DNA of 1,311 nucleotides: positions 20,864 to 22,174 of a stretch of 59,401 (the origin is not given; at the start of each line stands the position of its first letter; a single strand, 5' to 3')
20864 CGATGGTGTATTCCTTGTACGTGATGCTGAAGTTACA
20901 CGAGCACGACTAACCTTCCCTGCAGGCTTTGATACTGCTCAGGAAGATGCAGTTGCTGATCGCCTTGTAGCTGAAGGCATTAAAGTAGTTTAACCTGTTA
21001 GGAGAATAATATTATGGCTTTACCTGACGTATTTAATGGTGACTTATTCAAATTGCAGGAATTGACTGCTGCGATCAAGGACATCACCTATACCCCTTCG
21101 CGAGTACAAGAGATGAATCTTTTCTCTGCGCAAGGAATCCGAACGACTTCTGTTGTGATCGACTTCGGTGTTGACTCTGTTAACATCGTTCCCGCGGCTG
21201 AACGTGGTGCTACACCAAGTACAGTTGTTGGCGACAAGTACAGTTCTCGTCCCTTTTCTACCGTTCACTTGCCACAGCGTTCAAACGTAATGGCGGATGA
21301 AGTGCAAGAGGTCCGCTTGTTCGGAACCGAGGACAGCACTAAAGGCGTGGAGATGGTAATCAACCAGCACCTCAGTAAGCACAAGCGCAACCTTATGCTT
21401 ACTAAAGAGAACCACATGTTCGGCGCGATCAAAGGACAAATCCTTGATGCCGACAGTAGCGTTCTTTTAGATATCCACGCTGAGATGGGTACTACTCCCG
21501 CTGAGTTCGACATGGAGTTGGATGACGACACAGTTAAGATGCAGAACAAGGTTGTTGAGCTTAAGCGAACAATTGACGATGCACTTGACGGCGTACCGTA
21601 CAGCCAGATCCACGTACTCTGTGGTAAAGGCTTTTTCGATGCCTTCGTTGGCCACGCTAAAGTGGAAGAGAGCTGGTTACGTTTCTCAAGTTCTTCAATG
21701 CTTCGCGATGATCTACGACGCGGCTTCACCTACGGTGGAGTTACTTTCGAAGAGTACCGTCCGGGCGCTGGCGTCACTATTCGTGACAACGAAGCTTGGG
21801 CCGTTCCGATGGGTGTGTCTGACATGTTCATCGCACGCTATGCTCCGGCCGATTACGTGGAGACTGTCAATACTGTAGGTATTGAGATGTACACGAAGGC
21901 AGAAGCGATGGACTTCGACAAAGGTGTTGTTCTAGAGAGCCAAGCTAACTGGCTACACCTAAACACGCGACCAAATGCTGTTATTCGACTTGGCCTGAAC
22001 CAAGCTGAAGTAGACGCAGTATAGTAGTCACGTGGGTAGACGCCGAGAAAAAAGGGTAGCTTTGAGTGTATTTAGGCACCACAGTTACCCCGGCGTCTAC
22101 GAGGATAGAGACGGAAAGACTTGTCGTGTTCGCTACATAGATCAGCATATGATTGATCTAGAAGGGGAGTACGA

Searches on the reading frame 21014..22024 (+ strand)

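Call 47: search_protein_families(library=pfam, proteins=[window:21014-22024:+], max_evalue=0.001)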
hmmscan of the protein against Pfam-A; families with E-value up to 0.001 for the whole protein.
window:21014-22024:+ (336 aa): 1 family
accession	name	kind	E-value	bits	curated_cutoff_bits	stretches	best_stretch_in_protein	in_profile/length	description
PF03864.22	Phage_cap_E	-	1.1e-78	265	22.9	1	14-326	2-327/329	Phage major capsid protein E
